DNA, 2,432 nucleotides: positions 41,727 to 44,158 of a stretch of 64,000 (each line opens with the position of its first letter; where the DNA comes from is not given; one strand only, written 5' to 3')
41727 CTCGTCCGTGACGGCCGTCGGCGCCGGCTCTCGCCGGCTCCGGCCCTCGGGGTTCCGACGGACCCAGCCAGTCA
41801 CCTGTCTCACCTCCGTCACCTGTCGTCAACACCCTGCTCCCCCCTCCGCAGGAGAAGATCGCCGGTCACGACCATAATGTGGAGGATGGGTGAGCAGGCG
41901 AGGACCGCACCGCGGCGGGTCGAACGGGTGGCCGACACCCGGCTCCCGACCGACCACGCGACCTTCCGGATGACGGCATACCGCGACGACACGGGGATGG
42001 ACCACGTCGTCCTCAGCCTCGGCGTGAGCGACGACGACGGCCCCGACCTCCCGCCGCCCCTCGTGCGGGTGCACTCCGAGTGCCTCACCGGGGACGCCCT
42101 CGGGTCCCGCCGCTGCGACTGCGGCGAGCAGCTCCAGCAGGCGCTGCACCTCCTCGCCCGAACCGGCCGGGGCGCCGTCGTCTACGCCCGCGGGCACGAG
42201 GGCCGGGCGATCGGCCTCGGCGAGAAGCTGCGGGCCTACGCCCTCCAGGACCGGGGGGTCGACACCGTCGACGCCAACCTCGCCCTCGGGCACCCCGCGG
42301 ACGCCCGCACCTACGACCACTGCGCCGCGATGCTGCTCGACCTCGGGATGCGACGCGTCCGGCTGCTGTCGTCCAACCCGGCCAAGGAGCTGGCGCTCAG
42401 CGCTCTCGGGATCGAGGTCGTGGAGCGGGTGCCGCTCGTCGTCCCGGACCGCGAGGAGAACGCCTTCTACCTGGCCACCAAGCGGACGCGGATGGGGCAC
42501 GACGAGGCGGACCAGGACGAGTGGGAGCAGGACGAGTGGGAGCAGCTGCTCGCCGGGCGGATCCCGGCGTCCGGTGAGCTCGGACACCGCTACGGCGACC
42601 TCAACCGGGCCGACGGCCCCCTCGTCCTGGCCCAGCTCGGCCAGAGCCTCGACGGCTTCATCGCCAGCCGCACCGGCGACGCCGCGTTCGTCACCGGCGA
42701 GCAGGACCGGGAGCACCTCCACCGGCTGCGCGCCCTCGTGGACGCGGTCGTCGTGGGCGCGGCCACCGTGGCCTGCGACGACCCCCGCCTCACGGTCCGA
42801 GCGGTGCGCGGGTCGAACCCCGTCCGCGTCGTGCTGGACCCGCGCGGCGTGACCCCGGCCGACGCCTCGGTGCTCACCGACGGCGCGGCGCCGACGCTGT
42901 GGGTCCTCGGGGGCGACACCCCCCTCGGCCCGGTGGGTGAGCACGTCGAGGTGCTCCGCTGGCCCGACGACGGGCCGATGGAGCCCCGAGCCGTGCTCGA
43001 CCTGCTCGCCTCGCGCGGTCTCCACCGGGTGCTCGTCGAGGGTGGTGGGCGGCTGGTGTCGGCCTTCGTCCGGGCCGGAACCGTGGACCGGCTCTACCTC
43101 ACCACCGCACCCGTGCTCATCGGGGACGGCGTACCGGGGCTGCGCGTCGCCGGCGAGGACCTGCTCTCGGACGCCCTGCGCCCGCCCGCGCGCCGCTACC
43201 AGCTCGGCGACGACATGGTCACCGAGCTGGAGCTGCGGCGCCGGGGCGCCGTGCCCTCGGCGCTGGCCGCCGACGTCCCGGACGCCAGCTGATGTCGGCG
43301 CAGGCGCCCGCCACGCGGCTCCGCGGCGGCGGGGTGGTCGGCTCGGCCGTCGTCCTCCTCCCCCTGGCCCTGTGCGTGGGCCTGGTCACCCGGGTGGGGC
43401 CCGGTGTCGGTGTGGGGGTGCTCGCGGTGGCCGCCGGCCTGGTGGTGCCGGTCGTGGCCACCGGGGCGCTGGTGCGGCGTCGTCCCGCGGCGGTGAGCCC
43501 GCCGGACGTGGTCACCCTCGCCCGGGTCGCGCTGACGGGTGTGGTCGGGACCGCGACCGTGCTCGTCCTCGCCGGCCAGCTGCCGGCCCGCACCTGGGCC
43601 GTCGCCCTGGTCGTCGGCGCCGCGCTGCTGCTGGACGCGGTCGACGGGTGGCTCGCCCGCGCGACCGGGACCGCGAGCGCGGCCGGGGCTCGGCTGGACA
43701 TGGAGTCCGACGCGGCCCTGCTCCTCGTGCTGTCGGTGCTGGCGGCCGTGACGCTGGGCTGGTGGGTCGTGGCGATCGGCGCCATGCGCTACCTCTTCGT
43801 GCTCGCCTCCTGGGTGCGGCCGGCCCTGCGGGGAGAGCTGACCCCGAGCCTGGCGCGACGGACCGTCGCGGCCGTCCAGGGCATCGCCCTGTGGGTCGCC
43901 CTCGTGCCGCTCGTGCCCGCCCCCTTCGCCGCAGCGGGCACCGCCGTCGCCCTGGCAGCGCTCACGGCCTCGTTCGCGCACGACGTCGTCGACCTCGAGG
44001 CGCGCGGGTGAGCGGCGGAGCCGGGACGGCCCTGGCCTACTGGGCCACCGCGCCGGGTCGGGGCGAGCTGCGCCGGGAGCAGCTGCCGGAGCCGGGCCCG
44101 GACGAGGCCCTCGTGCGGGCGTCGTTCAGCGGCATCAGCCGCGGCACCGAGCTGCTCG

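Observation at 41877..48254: Seven-gene translationally coupled operon linking a GTP cyclohydrolase II-reductase fusion to a phospholipid head-group, glycosylation, methylation and flippase module (candidate undescribed pathway)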

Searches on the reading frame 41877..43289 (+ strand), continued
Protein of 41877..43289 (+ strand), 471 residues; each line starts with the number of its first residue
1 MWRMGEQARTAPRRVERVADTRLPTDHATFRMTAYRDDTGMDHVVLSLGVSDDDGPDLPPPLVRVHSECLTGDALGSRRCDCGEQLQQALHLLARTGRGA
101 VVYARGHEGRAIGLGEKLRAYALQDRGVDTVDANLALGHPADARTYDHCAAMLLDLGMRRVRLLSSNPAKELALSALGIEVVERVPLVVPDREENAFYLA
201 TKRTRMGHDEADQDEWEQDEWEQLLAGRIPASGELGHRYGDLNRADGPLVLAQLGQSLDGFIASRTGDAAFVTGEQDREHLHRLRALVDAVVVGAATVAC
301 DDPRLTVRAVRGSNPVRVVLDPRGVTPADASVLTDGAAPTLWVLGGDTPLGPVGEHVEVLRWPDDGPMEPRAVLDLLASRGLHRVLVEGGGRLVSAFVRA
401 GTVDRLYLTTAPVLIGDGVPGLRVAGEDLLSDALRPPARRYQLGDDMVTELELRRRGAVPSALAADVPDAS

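Call 42: search_solved_structures(query=window:41877-43289:+, max_evalue=0.00001, show_alignments=0)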
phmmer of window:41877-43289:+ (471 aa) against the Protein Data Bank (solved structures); distinct sequences matched with E-value up to 0.00001: 22.
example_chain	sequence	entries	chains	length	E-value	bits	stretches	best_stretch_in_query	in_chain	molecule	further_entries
4i14_A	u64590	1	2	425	2.7e-64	221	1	8-218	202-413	Riboflavin biosynthesis protein RibBA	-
2bz0_A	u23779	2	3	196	3.3e-50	174.5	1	15-208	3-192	GTP CYCLOHYDROLASE II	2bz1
4rl4_A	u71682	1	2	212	8.7e-36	127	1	13-208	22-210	GTP cyclohydrolase-2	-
6p8c_A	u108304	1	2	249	1.1e-25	93.8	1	248-452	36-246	2,5-diamino-6-ribosylamino-4(3H)-pyrimidinone 5'-phosphate reductase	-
2azn_A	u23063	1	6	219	6.3e-22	81.3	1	248-454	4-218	Putative 5-amino-6-(5-phosphoribosylamino)uracil reductase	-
2b3z_A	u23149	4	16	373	2.5e-19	72.7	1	235-429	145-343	Riboflavin biosynthesis protein ribD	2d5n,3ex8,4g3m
7lrh_A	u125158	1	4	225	5.2e-18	68.4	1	247-448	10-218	Riboflavin biosynthesis protein RibD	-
2hxv_A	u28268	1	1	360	8.6e-16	61.1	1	248-408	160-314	Diaminohydroxyphosphoribosylaminopyrimidine deaminase/ 5-amino-6-(5-phosphoribosylamino)ur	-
5xv5_A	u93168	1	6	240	4.1e-15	58.9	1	237-422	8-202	Conserved protein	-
5xux_A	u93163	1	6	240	4.1e-15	58.9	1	237-422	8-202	Conserved protein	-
3zpc_A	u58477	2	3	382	5.5e-15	58.4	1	247-435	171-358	RIBOFLAVIN BIOSYNTHESIS PROTEIN RIBD | RIBD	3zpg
5xv0_A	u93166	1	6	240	2e-14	56.6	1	237-422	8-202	Conserved protein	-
8dq9_A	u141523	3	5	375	3.6e-14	55.7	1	244-433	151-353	3-dehydroquinate dehydratase I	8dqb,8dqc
2o7p_A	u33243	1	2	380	4.3e-14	55.5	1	244-434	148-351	Riboflavin biosynthesis protein ribD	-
2g6v_A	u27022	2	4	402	5e-14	55.3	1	244-434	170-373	Riboflavin biosynthesis protein ribD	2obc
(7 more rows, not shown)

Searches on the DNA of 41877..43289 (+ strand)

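Call 70: search_rna_families(sources=[L001, L003, L012, L026, L033, L049, L079], threshold=gathering)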
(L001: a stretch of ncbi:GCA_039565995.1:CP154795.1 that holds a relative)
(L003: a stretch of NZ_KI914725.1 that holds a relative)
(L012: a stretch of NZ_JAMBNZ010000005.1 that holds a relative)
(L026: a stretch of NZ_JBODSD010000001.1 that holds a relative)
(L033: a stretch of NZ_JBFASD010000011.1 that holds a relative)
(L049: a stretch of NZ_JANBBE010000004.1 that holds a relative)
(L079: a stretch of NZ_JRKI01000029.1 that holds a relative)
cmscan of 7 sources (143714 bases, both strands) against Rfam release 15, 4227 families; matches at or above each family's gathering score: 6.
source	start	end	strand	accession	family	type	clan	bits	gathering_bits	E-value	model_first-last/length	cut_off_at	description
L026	14414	14485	-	RF00005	tRNA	Gene; tRNA;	CL00001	74.2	29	4.9e-14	1-71/71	no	tRNA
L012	938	1010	-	RF00005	tRNA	Gene; tRNA;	CL00001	72.4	29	1.5e-13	1-71/71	no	tRNA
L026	14185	14256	-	RF00005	tRNA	Gene; tRNA;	CL00001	70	29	7.2e-13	1-71/71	no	tRNA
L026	15527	15598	+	RF00005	tRNA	Gene; tRNA;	CL00001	69.9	29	7.6e-13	1-71/71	no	tRNA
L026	14300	14370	-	RF00005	tRNA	Gene; tRNA;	CL00001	67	29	4.8e-12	1-71/71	no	tRNA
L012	13672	13744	-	RF00005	tRNA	Gene; tRNA;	CL00001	64.1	29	2.9e-11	1-71/71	no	tRNA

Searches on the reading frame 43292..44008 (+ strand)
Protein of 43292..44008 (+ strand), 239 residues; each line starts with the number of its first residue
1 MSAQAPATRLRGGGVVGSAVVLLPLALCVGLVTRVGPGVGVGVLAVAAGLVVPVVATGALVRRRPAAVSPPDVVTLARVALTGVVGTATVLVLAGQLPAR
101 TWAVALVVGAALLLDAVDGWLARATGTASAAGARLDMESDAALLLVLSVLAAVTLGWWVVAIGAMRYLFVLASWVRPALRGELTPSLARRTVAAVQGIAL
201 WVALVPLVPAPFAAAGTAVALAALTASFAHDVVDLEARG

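Call 4: search_protein_families(library=pfam, proteins=[window:43292-44008:+], max_evalue=0.01)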
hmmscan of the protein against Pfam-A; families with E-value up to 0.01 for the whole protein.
window:43292-44008:+ (239 aa): 1 family
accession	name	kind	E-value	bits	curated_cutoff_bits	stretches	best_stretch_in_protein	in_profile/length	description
PF01066.26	CDP-OH_P_transf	-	5.3e-13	50.1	22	1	71-218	4-142/152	CDP-alcohol phosphatidyltransferase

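Call 5: search_protein_families(library=ncbifam, proteins=[window:43292-44008:+], max_evalue=0.01)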
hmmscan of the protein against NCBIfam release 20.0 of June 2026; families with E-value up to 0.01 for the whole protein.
window:43292-44008:+ (239 aa): 4 families
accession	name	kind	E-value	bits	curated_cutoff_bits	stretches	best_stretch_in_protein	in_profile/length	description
NF040950.1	archin_ph_syn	equivalog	3.1e-06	27.2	180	1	70-166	25-119/191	archaetidylinositol phosphate synthase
TIGR00473.1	pssA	equivalog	3.2e-05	24.1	107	1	86-176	8-96/153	CDP-diacylglycerol--serine O-phosphatidyltransferase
NF045883.1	PIPSynth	equivalog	0.00036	20.3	170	1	71-161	25-106/197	phosphatidylinositol phosphate synthase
TIGR00560.1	pgsA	equivalog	0.0015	19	109.1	1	71-161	4-92/183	CDP-diacylglycerol--glycerol-3-phosphate 3-phosphatidyltransferase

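Call 55: search_solved_structures(query=window:43292-44008:+, max_evalue=0.1)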
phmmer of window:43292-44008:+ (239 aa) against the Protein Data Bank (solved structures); distinct sequences matched with E-value up to 0.1: 4.
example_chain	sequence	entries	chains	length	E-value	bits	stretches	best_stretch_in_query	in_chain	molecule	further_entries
8gyw_B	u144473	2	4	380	0.0052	19.7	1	60-176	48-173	Choline/ethanolaminephosphotransferase 1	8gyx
7pow_A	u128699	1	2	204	0.0057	19.6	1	103-142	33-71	CDP-diacylglycerol--serine O-phosphatidyltransferase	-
7b1k_A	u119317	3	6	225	0.0062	19.4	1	95-142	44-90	CDP-diacylglycerol--serine O-phosphatidyltransferase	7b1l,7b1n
8ero_A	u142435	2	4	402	0.037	16.9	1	61-175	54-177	Cholinephosphotransferase 1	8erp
